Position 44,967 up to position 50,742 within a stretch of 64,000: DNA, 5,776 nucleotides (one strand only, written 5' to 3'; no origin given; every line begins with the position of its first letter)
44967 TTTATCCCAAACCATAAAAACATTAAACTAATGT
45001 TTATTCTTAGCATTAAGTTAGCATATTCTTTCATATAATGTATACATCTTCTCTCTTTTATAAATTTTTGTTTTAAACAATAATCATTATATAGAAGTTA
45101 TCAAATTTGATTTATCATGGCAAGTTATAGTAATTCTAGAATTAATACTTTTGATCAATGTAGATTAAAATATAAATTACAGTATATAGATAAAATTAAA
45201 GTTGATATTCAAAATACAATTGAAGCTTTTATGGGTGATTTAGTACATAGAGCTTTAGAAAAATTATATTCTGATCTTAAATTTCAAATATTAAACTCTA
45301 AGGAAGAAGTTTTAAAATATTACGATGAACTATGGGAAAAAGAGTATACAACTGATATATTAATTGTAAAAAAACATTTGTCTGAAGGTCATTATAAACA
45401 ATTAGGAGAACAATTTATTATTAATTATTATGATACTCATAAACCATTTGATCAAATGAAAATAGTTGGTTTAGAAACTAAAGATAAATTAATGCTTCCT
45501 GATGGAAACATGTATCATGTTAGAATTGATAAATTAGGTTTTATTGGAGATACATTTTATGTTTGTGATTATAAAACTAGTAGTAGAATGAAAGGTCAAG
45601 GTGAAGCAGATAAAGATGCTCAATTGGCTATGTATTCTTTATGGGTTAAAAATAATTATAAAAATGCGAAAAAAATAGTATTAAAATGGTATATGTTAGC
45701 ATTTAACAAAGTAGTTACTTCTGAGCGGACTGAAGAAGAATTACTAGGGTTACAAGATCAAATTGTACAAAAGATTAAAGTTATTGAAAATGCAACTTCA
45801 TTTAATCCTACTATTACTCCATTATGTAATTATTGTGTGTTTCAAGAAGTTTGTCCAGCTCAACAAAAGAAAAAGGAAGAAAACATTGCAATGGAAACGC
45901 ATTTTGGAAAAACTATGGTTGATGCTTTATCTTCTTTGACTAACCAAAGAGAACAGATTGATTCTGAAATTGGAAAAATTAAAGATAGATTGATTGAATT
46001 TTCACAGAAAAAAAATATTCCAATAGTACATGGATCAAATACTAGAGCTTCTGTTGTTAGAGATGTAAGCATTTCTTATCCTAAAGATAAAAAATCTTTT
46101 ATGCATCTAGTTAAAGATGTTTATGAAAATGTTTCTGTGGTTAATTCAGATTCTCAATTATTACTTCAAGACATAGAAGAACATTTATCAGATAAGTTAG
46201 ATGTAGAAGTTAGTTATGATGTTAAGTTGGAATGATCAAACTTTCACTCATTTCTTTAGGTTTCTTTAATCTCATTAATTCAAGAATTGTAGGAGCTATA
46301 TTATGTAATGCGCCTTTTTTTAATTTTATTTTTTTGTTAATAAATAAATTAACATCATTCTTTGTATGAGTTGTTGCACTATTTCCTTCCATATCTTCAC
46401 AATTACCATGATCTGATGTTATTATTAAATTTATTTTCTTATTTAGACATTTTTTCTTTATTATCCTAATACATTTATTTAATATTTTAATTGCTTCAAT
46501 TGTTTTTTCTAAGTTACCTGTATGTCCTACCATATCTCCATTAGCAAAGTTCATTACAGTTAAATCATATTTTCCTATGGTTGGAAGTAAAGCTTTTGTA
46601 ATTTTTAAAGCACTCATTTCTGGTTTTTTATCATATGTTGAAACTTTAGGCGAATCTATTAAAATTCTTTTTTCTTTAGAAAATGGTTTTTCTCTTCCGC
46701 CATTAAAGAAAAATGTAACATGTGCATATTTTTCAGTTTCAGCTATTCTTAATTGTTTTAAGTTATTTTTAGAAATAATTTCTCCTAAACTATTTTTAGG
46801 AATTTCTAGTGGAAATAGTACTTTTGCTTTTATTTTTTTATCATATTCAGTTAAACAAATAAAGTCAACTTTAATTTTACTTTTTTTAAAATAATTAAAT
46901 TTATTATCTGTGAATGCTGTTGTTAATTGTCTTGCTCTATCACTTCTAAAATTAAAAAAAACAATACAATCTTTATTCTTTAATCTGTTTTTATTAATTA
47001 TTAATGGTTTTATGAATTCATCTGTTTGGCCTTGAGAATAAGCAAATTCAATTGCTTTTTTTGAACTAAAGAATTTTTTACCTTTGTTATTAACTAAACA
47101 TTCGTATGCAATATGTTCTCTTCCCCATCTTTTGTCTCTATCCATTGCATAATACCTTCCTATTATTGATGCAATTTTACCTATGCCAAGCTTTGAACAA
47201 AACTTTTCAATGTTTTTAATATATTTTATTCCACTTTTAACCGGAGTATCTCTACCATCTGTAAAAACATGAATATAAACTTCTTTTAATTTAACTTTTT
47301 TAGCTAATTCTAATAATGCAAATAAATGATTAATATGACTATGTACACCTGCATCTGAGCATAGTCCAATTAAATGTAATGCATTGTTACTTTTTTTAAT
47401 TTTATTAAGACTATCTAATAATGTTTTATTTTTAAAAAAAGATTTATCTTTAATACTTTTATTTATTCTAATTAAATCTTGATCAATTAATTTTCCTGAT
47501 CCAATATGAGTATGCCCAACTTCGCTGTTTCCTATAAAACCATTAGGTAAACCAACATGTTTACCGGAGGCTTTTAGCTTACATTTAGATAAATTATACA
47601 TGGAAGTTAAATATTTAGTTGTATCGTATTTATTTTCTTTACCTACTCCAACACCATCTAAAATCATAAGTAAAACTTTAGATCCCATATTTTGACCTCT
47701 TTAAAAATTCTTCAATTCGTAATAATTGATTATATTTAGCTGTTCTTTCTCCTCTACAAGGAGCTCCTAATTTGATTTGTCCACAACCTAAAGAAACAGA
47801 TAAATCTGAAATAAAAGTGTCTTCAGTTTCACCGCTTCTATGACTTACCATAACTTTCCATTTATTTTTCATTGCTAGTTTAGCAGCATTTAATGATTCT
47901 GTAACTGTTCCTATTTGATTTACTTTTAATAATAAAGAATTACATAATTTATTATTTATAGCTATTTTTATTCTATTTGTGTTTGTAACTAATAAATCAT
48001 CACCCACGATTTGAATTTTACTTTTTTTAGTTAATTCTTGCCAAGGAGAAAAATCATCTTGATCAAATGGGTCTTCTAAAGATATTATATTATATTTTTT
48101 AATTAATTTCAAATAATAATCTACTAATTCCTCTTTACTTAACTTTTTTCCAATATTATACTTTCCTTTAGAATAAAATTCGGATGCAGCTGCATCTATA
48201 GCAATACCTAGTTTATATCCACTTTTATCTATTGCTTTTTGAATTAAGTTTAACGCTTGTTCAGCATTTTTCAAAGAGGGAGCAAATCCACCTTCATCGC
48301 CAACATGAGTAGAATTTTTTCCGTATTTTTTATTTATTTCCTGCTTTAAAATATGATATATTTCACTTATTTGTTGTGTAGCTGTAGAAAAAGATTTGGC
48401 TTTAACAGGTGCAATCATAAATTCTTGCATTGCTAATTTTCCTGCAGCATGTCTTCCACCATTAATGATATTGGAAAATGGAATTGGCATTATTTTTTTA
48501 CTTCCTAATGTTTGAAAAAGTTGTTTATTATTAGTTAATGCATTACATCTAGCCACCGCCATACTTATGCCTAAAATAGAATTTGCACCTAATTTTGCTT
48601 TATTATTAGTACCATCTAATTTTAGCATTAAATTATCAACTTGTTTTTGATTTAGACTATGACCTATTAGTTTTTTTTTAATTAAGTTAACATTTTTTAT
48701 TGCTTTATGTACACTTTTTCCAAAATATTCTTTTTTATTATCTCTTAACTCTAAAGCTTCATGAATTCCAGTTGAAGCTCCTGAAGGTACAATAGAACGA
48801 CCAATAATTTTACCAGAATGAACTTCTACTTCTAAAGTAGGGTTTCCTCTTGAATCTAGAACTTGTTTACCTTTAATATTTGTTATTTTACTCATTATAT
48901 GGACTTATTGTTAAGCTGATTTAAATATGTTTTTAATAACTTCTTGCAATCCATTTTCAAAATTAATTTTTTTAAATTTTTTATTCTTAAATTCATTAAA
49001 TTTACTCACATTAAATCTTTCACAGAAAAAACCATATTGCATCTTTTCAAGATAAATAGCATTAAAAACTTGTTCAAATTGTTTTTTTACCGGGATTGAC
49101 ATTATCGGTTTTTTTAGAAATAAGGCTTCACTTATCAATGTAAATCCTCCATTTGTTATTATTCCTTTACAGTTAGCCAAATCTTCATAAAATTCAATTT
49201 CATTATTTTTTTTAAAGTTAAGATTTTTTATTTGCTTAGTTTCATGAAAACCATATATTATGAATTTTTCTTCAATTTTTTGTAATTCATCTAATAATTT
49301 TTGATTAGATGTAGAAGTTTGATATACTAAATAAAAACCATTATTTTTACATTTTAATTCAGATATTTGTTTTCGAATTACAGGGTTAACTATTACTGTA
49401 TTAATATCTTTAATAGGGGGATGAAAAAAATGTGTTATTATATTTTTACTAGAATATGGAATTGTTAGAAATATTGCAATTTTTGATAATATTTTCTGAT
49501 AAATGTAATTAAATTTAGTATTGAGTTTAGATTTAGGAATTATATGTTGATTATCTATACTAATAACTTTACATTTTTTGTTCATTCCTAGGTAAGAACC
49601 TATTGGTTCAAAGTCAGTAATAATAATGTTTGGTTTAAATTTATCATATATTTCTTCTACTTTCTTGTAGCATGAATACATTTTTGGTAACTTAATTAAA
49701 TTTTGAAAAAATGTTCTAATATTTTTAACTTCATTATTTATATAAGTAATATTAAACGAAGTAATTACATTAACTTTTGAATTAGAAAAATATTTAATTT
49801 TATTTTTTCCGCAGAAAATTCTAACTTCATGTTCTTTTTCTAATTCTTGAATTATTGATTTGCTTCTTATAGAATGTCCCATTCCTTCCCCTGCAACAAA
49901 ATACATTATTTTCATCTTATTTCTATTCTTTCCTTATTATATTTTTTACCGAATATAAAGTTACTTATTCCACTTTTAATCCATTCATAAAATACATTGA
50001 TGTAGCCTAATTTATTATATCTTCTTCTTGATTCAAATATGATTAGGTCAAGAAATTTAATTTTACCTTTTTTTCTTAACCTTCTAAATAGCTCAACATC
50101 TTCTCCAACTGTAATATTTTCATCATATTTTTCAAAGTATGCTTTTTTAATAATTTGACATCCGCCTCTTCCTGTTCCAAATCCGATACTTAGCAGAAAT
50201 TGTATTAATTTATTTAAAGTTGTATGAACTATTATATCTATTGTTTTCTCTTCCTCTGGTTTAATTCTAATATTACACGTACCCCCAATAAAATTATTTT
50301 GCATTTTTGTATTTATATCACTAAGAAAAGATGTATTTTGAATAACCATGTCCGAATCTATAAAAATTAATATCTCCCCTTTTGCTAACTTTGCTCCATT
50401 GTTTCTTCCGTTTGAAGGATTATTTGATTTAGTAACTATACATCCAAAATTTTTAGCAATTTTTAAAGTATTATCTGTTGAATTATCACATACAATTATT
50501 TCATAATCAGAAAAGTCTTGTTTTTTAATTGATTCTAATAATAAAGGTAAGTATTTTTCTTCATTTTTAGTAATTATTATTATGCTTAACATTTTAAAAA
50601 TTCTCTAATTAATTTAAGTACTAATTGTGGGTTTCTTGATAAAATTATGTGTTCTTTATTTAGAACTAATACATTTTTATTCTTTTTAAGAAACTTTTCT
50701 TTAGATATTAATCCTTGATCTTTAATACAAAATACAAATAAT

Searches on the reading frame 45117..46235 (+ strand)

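Call 58: search_protein_families(library=pfam, proteins=[window:45117-46235:+], max_evalue=0.00001)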
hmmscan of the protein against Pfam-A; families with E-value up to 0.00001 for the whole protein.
window:45117-46235:+ (372 aa): 2 families
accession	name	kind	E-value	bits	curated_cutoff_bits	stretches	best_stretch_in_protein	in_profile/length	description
PF12705.13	PDDEXK_1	-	2.5e-25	90.3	22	1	4-247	2-247/247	PD-(D/E)XK nuclease superfamily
PF01930.23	Cas_Cas4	-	2.3e-06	28.2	22.7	1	134-246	53-158/160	Domain of unknown function DUF83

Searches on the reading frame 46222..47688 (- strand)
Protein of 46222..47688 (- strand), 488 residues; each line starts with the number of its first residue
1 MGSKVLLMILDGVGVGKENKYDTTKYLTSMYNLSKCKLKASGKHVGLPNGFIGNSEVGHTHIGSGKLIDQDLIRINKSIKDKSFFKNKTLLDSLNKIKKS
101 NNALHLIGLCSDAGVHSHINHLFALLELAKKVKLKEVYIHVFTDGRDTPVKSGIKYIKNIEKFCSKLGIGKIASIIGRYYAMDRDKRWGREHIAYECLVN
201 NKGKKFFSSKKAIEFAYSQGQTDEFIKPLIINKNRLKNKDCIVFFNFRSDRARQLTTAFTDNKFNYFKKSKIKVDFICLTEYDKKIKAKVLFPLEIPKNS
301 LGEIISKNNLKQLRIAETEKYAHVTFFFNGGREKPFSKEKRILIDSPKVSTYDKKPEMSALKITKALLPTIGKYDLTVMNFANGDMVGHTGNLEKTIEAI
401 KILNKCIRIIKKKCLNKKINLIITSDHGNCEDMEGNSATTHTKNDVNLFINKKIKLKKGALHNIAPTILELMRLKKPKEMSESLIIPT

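Call 58: search_protein_families(library=pfam, proteins=[window:46222-47688:-], max_evalue=0.00001)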
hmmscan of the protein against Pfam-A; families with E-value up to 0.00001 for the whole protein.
window:46222-47688:- (488 aa): 2 families
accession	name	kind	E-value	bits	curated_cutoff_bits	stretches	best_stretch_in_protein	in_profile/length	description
PF06415.18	iPGM_N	-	4.2e-82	275.3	27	1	75-284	1-217/217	BPG-independent PGAM N-terminus (iPGM_N)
PF01676.23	Metalloenzyme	-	1e-65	222.2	24.3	1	4-476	2-252/252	Metalloenzyme superfamily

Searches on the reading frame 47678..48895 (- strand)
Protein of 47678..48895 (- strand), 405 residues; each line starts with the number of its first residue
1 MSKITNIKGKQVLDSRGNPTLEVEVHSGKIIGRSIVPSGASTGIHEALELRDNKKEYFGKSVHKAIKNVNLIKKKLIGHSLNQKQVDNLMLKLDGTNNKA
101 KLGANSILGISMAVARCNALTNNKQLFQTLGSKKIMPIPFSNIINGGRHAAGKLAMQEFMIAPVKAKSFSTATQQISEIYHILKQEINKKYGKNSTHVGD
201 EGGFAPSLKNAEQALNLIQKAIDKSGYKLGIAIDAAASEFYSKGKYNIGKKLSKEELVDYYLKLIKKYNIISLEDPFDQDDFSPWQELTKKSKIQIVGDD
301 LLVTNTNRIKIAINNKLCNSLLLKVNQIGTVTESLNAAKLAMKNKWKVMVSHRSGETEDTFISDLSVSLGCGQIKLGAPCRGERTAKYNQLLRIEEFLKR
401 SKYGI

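Call 58: search_protein_families(library=pfam, proteins=[window:47678-48895:-], max_evalue=0.00001)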
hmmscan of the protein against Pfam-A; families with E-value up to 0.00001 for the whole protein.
window:47678-48895:- (405 aa): 3 families
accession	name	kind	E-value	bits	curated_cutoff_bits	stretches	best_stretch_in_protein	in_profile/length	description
PF00113.28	Enolase_C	-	3.6e-117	391.3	21.5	1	134-399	2-282/296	Enolase, C-terminal TIM barrel domain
PF03952.21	Enolase_N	-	1e-45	155.5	35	1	4-130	1-131/131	Enolase, N-terminal domain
PF13378.12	MR_MLE_C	-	4.5e-07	30.2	29.4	1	253-351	56-153/219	Enolase C-terminal domain-like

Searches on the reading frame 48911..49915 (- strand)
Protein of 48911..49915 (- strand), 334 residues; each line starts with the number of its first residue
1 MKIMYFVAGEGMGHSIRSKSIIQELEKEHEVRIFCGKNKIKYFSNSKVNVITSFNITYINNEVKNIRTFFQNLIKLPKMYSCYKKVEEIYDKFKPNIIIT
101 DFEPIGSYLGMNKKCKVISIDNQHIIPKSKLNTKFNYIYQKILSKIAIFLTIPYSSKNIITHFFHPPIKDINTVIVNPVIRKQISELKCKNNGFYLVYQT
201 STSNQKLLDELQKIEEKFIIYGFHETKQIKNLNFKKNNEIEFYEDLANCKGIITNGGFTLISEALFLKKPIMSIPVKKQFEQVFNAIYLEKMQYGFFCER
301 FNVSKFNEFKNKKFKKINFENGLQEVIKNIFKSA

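Call 58: search_protein_families(library=pfam, proteins=[window:48911-49915:-], max_evalue=0.00001)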
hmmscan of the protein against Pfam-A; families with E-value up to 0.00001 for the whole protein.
window:48911-49915:- (334 aa): 1 family
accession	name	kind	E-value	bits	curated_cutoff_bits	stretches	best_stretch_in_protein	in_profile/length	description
PF13528.12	Glyco_trans_1_3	-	2e-84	284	25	1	1-308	1-316/322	Glycosyl transferase family 1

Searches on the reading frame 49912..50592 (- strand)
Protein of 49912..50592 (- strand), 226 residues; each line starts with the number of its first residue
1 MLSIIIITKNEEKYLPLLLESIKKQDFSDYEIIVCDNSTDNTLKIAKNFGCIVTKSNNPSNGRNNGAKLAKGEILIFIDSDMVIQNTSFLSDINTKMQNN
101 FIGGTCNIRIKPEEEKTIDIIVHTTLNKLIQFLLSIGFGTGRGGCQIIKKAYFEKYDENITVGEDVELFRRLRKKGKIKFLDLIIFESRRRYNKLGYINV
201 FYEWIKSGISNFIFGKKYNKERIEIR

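Call 58: search_protein_families(library=pfam, proteins=[window:49912-50592:-], max_evalue=0.00001)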
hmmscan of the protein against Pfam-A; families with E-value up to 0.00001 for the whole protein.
window:49912-50592:- (226 aa): 2 families
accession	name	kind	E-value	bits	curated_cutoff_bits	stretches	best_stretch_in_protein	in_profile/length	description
PF00535.33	Glycos_transf_2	-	1.2e-23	84.3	23.3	1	3-156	1-167/168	Glycosyl transferase family 2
PF13641.12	Glyco_tranf_2_3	-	2.5e-06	28.1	27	0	2-174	3-196/230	Glycosyltransferase like family 2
